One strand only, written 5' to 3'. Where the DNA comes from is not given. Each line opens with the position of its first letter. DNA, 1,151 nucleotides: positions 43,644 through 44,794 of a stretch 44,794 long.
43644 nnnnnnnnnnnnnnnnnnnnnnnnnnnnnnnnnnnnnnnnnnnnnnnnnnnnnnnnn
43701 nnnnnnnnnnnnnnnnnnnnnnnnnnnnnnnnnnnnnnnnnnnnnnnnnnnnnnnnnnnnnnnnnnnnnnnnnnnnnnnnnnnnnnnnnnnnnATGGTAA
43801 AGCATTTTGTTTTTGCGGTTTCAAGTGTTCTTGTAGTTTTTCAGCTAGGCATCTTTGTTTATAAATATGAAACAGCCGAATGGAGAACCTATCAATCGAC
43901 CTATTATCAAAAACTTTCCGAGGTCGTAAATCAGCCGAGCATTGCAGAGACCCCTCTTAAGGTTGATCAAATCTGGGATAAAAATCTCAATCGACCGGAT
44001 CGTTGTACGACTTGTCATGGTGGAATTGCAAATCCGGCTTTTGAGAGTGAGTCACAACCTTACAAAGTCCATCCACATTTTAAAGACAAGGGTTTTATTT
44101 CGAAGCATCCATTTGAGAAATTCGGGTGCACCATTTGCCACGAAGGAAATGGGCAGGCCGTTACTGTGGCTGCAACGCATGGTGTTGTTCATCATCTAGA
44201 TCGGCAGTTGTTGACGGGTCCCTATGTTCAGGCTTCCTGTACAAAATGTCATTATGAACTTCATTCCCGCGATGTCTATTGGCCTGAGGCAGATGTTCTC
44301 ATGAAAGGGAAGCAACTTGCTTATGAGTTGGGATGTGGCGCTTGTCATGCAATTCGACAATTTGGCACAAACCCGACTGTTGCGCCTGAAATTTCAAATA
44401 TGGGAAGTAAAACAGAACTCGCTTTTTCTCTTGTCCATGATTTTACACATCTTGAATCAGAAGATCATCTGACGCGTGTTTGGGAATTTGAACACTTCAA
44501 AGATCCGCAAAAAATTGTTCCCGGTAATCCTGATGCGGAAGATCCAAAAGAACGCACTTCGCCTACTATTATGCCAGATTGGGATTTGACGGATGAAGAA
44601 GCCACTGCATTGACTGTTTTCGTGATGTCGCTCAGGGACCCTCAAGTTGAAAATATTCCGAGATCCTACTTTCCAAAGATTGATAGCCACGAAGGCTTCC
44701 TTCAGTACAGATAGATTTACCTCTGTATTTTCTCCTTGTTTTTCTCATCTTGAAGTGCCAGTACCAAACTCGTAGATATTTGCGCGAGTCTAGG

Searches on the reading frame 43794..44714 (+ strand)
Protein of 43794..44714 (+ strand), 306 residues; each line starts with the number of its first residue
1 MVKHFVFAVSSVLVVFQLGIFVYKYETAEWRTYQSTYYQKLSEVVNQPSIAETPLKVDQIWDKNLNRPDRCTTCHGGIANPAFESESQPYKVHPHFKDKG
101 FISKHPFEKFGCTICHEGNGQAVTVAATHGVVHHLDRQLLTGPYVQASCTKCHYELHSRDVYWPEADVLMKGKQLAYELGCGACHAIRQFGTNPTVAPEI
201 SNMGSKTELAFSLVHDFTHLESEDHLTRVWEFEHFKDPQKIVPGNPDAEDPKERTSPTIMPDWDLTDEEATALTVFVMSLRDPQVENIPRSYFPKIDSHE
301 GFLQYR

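Call 31: search_protein_families(library=pfam, proteins=[window:43794-44714:+], max_evalue=0.00001)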
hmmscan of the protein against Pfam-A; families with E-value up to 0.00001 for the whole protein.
window:43794-44714:+ (306 aa): 2 families
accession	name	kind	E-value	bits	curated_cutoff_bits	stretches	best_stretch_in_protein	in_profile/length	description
PF00034.26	Cytochrom_C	-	1e-07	33.6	21.3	0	170-280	2-89/90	Cytochrome c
PF14522.11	Cytochrome_C7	-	3e-07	30.6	24.8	0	146-187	13-50/67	Cytochrome c7 and related cytochrome c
